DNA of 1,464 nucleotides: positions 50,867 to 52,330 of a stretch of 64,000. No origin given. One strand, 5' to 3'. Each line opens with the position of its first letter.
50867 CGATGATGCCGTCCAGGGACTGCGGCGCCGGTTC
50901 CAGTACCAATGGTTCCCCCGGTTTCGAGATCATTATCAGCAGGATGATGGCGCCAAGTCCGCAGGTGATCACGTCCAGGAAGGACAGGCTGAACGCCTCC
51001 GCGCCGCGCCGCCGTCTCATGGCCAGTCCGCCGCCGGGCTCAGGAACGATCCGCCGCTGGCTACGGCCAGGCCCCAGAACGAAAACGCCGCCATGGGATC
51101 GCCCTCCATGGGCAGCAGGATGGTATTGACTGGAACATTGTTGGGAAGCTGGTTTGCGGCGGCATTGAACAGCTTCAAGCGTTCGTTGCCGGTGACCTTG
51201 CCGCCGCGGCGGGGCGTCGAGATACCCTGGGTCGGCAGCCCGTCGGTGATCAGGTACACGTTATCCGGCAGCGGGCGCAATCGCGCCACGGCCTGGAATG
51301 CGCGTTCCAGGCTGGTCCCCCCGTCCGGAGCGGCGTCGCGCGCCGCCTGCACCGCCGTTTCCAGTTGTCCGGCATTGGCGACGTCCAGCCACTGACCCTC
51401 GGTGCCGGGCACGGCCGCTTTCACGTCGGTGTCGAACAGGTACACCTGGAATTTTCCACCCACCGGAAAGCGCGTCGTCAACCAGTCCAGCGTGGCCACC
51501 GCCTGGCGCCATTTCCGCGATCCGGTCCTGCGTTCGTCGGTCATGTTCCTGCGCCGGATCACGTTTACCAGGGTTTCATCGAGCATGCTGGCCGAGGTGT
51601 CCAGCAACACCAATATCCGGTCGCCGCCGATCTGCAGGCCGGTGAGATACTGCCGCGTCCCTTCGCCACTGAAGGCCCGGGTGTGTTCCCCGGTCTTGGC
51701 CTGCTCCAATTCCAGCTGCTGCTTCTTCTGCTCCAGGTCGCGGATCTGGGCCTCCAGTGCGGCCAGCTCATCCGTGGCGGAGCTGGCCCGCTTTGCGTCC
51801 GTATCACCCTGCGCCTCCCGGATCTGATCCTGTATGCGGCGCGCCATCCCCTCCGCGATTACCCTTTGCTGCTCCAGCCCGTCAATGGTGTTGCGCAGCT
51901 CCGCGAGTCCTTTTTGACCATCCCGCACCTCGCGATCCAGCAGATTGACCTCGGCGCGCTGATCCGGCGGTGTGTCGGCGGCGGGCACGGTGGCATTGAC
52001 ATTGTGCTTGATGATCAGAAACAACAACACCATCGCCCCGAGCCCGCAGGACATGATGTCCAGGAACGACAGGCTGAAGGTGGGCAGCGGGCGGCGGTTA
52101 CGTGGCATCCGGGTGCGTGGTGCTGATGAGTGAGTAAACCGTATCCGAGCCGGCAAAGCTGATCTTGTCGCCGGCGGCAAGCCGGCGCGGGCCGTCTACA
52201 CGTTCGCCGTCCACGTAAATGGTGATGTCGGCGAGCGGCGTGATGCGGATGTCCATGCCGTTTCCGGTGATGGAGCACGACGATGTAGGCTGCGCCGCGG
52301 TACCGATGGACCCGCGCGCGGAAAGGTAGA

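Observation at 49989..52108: Two paralogous 'ExbD/TolR-like anchor - coiled coil - VWA' fusion proteins next to a MotA/ExbB-type channel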

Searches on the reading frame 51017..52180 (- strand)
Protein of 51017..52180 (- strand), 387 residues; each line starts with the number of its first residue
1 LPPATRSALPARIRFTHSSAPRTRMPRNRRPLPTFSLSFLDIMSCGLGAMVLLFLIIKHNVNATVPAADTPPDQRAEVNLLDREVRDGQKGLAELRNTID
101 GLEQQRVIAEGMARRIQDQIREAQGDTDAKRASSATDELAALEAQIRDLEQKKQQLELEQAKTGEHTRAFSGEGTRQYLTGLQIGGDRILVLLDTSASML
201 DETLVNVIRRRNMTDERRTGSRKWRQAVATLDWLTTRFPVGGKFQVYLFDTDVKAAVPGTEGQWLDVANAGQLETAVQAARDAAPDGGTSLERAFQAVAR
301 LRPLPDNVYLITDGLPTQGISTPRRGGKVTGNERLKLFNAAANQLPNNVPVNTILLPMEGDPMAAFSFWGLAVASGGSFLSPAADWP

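Call 3: search_protein_families(library=pfam, proteins=[window:51017-52180:-], max_evalue=0.1)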
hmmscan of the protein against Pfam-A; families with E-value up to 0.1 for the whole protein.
window:51017-52180:- (387 aa): 4 families
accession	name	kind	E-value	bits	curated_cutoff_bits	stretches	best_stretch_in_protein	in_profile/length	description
PF13519.12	VWA_2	-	1.1e-05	26.4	27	1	189-314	1-106/107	von Willebrand factor type A domain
PF13768.12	VWA_3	-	5.8e-05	23.6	27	1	238-318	31-110/155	von Willebrand factor type A domain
PF15742.10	DUF4686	-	0.005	16.4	31.3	1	77-168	152-238/384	Domain of unknown function (DUF4686)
PF09967.15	DUF2201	-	0.017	15.7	26.4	0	278-317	55-91/123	VWA-like domain (DUF2201)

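Call 4: search_protein_families(library=ncbifam, proteins=[window:51017-52180:-], max_evalue=0.1)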
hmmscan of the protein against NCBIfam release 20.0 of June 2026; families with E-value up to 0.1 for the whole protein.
window:51017-52180:- (387 aa): 8 families
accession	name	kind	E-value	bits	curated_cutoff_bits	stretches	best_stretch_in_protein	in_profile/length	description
TIGR04211.1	SH3_and_anchor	equivalog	0.0024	17.5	65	1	60-167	57-162/198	TIGR04211 family SH3 domain-containing protein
TIGR02168.1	SMC_prok_B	equivalog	0.0028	15.5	567.35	1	77-165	275-365/1181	chromosome segregation protein SMC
TIGR02231.1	TIGR02231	subfamily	0.0037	16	112.6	1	59-167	54-160/524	mucoidy inhibitor MuiA family protein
NF045487.1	ASRP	equivalog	0.0047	15.6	300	1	76-162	324-440/593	archaea-specific SMC-related protein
TIGR02209.1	ftsL_broad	equivalog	0.013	15.4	42.45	1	132-168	26-62/85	cell division protein FtsL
TIGR04523.1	Mplasa_alph_rch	subfamily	0.02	12.8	270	1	78-160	323-456/745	helix-rich protein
TIGR02169.1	SMC_prok_A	equivalog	0.047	11.3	729.4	1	82-159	258-492/1165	chromosome segregation protein SMC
NF043073.1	MMSYN1_0195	equivalog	0.062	11.4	1250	1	84-158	375-448/1021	spermidine/putrescine ABC transporter permease/substrate-binding protein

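Call 5: search_protein_families(library=padloc, proteins=[window:51017-52108:-], max_evalue=0.1)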
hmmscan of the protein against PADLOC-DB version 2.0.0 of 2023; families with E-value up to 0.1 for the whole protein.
window:51017-52108:- (363 aa): 7 families
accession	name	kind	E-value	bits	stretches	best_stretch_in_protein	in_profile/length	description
PDLC03859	LmuB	-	0.0014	15.9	1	48-198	370-514/611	-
PDLC03863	LmuB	-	0.002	14.9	1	52-141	348-436/610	-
PDLC03864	LmuB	-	0.013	12.1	1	49-136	401-489/657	-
PDLC00519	JetC1|JetC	-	0.025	10.8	1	52-146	270-368/1097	DUF3584 domain; MukB-like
PDLC00259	LmuB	-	0.048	10.5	1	49-134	188-275/588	AAA ATPase domain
PDLC03862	LmuB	-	0.048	10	1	49-133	357-444/643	-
PDLC00551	JetC2|JetC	-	0.048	9.4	1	54-144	876-966/1365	DUF3584 domain; MukB-like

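Call 6: search_solved_structures(query=window:51017-52108:-, max_evalue=10, show_alignments=2)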
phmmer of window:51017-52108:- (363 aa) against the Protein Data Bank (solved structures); distinct sequences matched with E-value up to 10: 5.
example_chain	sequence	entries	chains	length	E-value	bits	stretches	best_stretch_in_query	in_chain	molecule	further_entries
9ukm_I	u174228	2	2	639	1.1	12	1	85-163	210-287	Defense against restriction protein A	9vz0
4c7n_B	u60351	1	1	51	1.6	11.4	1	58-99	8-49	SYNTHETIC ALPHA-HELIX, IM10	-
5tvb_A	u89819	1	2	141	7.7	9.2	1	50-138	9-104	Nucleoprotein TPR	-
5to5_A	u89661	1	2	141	8.1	9.1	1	50-138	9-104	Nucleoprotein TPR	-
5to7_A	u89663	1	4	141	9.6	8.9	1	50-138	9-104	Nucleoprotein TPR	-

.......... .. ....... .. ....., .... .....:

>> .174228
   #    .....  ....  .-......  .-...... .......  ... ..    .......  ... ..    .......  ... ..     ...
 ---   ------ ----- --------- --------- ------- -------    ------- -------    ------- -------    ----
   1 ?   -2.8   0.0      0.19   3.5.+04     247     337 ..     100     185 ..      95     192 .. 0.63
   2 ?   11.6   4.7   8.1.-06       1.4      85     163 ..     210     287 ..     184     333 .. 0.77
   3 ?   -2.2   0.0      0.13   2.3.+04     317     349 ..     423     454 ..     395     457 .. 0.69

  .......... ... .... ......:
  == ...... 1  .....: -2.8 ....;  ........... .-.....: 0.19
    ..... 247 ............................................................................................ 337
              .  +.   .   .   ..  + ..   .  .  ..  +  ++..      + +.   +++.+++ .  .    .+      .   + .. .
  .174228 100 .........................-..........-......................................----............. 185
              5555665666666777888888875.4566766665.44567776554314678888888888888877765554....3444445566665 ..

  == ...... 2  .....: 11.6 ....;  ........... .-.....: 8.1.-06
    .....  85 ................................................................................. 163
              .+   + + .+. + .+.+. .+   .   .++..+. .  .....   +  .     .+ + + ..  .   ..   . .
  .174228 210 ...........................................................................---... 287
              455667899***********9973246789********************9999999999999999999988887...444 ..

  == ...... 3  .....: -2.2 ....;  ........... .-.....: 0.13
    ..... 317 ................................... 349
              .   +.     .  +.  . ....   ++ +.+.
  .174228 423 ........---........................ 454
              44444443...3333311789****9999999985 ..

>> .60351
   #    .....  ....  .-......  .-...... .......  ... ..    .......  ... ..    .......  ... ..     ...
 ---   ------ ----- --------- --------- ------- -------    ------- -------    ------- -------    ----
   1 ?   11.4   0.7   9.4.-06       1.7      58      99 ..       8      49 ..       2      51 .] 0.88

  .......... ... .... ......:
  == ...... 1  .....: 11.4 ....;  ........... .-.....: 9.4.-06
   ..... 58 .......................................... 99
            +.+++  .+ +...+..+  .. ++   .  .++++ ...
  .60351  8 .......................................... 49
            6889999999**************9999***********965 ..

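Call 9: find_homologous_proteins(query=window:51017-52108:-, max_evalue=0.001)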
Query window:51017-52108:- (363 aa): 4337 proteins with E <= 0.001 among 8000 candidates; the best 120 are listed.
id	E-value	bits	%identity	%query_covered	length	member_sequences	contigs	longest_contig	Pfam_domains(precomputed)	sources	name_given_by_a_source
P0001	7.2e-236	800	100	100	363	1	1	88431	PF13519.13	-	-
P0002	3.2e-199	680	84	100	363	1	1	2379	-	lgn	-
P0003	2.1e-197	674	83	100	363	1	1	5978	PF13768.13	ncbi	-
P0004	2.1e-194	664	81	100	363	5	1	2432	PF13768.13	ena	-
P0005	1.0e-193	662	81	100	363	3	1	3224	-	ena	-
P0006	2.2e-191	654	81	100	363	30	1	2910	-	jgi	jgi:hypothetical protein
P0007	6.3e-189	646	81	97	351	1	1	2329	-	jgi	jgi:hypothetical protein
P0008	1.9e-185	634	79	100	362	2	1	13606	-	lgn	-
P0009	7.0e-185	633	78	100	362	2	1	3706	PF13768.13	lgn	-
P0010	3.8e-182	624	78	100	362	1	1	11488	PF13519.13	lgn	-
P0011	4.4e-180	617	78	100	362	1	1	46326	PF13768.13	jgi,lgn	jgi:hypothetical protein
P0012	4.4e-160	551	68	100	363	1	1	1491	-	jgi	-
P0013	4.4e-159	548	68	100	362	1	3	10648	-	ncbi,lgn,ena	-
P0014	4.2e-152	525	63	100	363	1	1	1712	PF13519.13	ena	-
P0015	4.9e-148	511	65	100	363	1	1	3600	PF13519.13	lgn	-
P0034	1.8e-128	447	56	99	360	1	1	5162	PF13768.13,PF13519.13,PF12795.13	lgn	-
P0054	6.5e-124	432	55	99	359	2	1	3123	PF13768.13,PF26012.1,PF13519.13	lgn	-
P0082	8.2e-122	425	54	99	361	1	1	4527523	-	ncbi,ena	-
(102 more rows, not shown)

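Call 10: find_encoding_contigs(protein=P0082, flank=10000, max_places=2)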
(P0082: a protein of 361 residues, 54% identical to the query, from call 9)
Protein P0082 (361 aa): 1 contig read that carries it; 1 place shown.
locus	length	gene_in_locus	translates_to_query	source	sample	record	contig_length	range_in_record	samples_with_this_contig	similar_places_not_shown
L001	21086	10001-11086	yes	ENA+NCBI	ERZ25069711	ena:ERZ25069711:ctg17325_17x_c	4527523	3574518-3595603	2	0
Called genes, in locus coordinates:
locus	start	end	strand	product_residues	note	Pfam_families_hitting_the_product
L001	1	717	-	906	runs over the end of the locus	PF12705:PDDEXK_1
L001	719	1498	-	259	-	PF01435:Peptidase_M48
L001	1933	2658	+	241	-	-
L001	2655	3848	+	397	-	-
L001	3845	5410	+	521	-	PF13432:TPR_16 (faint), PF07719:TPR_2 (faint), PF00515:TPR_1 (faint), PF04212:MIT (faint), PF13414:TPR_11 (faint), PF13428:TPR_14 (faint), PF14559:TPR_19 (faint)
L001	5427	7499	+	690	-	PF13620:CarboxypepD_reg (faint), PF08308:PEGA, PF03781:FGE-sulfatase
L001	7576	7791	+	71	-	-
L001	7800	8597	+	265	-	PF01618:MotA_ExbB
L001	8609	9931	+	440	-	-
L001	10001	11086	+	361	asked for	-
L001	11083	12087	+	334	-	-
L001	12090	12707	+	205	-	-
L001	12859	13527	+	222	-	-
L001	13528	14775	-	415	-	PF04389:Peptidase_M28 (faint), PF01546:Peptidase_M20, PF07687:M20_dimer (weak)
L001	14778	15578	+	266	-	PF01925:TauE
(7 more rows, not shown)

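Call 14: search_protein_families(library=pfam, proteins=[P0054, P0034], max_evalue=0.1)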
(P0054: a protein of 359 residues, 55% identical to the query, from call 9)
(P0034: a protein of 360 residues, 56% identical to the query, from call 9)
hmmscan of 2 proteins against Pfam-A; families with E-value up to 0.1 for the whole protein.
P0054 (359 aa): 12 families
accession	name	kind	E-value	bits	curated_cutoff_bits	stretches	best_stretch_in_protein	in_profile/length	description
PF13519.12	VWA_2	-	3.8e-06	27.9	27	1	162-287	1-106/107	von Willebrand factor type A domain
PF13768.12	VWA_3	-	2e-05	25.1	27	1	210-313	30-132/155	von Willebrand factor type A domain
PF12700.13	HlyD_2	-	8e-05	22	25.1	1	59-143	101-187/416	HlyD family secretion protein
PF03915.18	AIP3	-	0.0046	16.6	31.6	1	46-182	80-204/406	Actin interacting protein 3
PF03194.20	LUC7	-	0.0047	17.2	33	1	47-136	89-175/246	LUC7 N_terminus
PF19745.5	FUT8_N_cat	-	0.011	14.9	27.6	1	20-143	14-145/499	Alpha-(1,6)-fucosyltransferase N- and catalytic domains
PF09787.14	Golgin_A5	-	0.013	15.5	31.7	1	45-133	50-137/305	Golgin subfamily A member 5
PF06818.20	Fez1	-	0.034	15.1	34.4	1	49-143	10-99/199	Fez1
PF16454.10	PI3K_P85_iSH2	-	0.036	14.1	31.5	1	45-141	34-119/161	Phosphatidylinositol 3-kinase regulatory subunit P85 inter-SH2 domain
PF15294.11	Leu_zip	-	0.046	13.7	28.2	1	42-142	120-219/275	Leucine zipper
PF06013.18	WXG100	-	0.093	13.4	27.3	0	66-140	7-81/86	Proteins of 100 residues with WXG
PF01956.21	EMC3_TMCO1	-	0.096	12.9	27.1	0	81-169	39-87/169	Integral membrane protein EMC3/TMCO1-like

P0034 (360 aa): 23 families
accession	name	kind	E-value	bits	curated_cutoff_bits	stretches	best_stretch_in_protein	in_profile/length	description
PF12795.12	MscS_porin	-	2.3e-07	31.1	34.4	1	38-133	66-157/238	Mechanosensitive ion channel porin domain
PF13519.12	VWA_2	-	5.7e-07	30.6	27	1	163-288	1-106/107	von Willebrand factor type A domain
PF13768.12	VWA_3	-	3e-06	27.8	27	1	191-294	10-112/155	von Willebrand factor type A domain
PF00092.34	VWA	-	0.00053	20.7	23.8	1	163-303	2-128/174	von Willebrand factor type A domain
PF05622.17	HOOK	-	0.0038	16.5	35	1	49-137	370-458/514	HOOK protein coiled-coil region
PF15294.11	Leu_zip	-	0.0043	17.1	28.2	1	43-152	120-228/275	Leucine zipper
PF13851.11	GAS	-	0.0074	16.1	32.3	1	58-136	27-103/200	Growth-arrest specific micro-tubule binding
PF09787.14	Golgin_A5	-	0.0083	16.1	31.7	1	46-141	50-144/305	Golgin subfamily A member 5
PF15905.10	HMMR_N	-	0.0088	16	30.1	1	46-138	181-275/330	Hyaluronan mediated motility receptor N-terminal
PF04108.17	ATG17_like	-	0.01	15.7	43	1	50-208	112-248/355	Autophagy protein ATG17-like domain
PF15960.10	DUF4763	-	0.012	15.3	30.1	1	32-121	64-154/236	Domain of unknown function (DUF4763)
PF07200.18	Mod_r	-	0.014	15.9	30.1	1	45-145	28-129/146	Modifier of rudimentary (Mod(r)) protein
PF14362.11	DUF4407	-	0.014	15.2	31.3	1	46-141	137-239/297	Domain of unknown function (DUF4407)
PF10186.14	ATG14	-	0.015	14.8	33.2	1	45-137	64-152/347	Vacuolar sorting 38 and autophagy-related subunit 14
PF08700.17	VPS51_Exo84_N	-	0.02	15.4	24.2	0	106-147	6-48/87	Vps51/EXO84/COG1 N-terminal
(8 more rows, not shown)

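Call 21: search_protein_representatives(protein=window:51017-52108:-)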
Query: 363 residues. Proteins with E-value up to 0.001 (for the whole library): 1346; up to 1e-10: 757; up to 1e-30: 291. The best 150 are listed.
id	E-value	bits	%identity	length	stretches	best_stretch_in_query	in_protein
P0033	2.9e-129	448.0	56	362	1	1-363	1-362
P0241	1.1e-113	396.7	51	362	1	1-363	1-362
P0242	1.5e-103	363.4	49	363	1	1-363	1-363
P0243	1.7e-96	340.2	46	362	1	3-363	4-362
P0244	1.8e-96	340.1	46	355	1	3-363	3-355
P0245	3.8e-95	335.8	46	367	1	3-363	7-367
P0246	8.3e-94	331.4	47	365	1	3-363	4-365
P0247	1.7e-93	330.4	46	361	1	4-363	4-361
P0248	2.7e-91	323.1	45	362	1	4-363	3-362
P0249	6.0e-91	322.0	46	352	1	3-363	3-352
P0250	1.0e-90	321.2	45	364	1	4-363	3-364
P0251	2.1e-90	320.2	43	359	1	4-363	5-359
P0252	2.8e-90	319.8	46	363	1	4-363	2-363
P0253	1.1e-88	314.6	41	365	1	3-363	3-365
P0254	8.8e-88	311.6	45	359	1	5-363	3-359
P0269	2.9e-80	286.8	40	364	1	5-363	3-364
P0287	2.2e-76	274.1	38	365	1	7-363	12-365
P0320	1.3e-66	241.9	40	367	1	6-363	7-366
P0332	2.2e-63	231.4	36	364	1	5-363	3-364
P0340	3.5e-59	217.5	36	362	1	6-363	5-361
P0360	6.5e-52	193.6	36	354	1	1-363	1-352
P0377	4.5e-48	181.0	31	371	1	8-363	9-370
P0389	2.6e-44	168.6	31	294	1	5-288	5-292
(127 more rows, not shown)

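Call 31: find_related_loci(query=A2, collection=genome_contigs, flank=10000)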
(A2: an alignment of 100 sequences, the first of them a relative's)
Query A2 (363 aa) in genome_contigs; peptide patterns used: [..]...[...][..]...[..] (x = any residue, [..] = any of these).
600 stretches matched a pattern (row limit reached: there are more); 592 encode a relative of the query (tblastn E <= 1e-3); the best 80 are kept; 80 distinct loci.
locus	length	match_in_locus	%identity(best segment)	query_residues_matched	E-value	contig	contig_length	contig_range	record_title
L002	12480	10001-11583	80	1-363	0e+0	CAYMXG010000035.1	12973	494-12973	MAG TPA_asm: uncultured Enterobacteriaceae bacterium isolate SRP178908_co2_123 genome assembly, contig: NODE_2558_length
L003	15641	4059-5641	57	1-363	2e-138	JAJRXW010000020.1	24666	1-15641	MAG: Gammaproteobacteria bacterium isolate Dive96_bin3.196 k141_286293, whole genome shotgun sequence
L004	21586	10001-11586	56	1-363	7e-137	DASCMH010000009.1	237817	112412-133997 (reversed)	MAG TPA_asm: Gammaproteobacteria bacterium isolate Fu_MAG_100 c_000000332504, whole genome shotgun sequence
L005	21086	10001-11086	53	1-363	2e-127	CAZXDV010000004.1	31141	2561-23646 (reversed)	MAG TPA_asm: uncultured Enterobacteriaceae bacterium isolate SRP135972_co2_275 genome assembly, contig: NODE_771_length_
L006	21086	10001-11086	52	1-363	1e-125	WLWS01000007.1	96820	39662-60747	MAG: Gammaproteobacteria bacterium isolate MH-Pat-SR_autometa_4-1 NODE_147_length_96820_cov_10.650699, whole genome shot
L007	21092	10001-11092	51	1-363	1e-124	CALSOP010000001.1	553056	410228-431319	MAG: uncultured Gammaproteobacteria bacterium isolate B_MB66 genome assembly, contig: contig_21041_B_MB66, whole genome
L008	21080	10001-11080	52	3-363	9e-125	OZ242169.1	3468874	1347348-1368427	MAG: Gammaproteobacteria bacterium isolate ff4940f8-66a3-454c-92a4-cb6e2abc23bc genome assembly, chromosome: 1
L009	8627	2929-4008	52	3-363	6e-123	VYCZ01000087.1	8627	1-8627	MAG: Gammaproteobacteria bacterium isolate SB0675_bin_28 NODE_3350_length_8627_cov_4.273098, whole genome shotgun sequen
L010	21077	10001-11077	54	1-363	3e-122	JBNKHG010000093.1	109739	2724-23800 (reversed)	MAG: Cellvibrionaceae bacterium isolate E1E2.bin.1.orig k141_68292, whole genome shotgun sequence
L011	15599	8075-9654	52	1-363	1e-120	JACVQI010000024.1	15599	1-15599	MAG: Gammaproteobacteria bacterium isolate B4_bin.12 scaffold_545, whole genome shotgun sequence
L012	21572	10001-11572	50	1-363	1e-118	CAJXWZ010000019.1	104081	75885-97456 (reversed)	MAG TPA_asm: uncultured Colwellia sp. isolate SRR3580189_bin.45_MetaBAT_v2.12.1_MAG genome assembly, contig: NODE_267_le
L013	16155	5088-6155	51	5-363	3e-118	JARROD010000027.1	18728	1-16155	MAG: Exilibacterium sp. isolate Spart_141_MAG scaffold_151, whole genome shotgun sequence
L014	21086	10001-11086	51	1-363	3e-118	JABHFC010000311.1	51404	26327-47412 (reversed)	MAG: Gammaproteobacteria bacterium isolate SI037_bin171 k141_2448076, whole genome shotgun sequence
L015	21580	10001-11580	50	1-363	1e-116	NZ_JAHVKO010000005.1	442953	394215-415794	Microbulbifer agarilyticus strain DP4N21-6 DP4N21-6_ctg05, whole genome shotgun sequence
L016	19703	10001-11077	50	1-363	3e-116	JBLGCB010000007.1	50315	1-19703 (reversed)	MAG: Phenylobacterium sp. isolate 3300055174_78 Ga0535679_0000230, whole genome shotgun sequence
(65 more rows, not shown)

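Call 36: find_encoding_contigs(protein=P0377, flank=8000, max_places=2)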
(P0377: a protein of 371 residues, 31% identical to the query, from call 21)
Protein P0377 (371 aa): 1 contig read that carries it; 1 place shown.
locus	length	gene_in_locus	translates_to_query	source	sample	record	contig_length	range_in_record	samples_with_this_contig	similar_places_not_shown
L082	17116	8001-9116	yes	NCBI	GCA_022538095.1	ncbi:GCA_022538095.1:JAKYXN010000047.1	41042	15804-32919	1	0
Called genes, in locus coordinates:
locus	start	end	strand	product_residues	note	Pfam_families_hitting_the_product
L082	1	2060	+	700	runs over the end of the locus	PF08308:PEGA, PF03781:FGE-sulfatase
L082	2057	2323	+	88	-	-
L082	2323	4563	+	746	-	-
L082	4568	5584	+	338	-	-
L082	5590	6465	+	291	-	PF01618:MotA_ExbB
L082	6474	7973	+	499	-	-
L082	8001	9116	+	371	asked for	PF13519:VWA_2 (weak)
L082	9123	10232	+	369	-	-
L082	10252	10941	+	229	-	-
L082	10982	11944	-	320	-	PF03783:CsgG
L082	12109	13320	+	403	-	PF01436:NHL (faint)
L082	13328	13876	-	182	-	PF00293:NUDIX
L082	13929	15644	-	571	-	PF05157:MshEN, PF00437:T2SSE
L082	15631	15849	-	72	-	-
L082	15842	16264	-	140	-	PF00072:Response_reg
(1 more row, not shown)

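Call 37: find_encoding_contigs(protein=P0360, flank=8000, max_places=2)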
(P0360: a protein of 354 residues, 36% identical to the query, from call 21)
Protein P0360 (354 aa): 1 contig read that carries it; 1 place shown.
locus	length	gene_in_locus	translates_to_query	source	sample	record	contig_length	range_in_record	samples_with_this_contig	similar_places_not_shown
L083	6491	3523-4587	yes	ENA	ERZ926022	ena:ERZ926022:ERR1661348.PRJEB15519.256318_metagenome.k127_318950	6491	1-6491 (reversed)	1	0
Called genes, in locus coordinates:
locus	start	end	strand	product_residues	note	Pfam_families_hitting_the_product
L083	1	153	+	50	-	?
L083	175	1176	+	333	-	PF03372:Exo_endo_phos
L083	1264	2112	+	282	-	PF01618:MotA_ExbB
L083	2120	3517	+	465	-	-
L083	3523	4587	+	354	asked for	-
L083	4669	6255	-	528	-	PF17291:M60-like_N, PF13402:Peptidase_M60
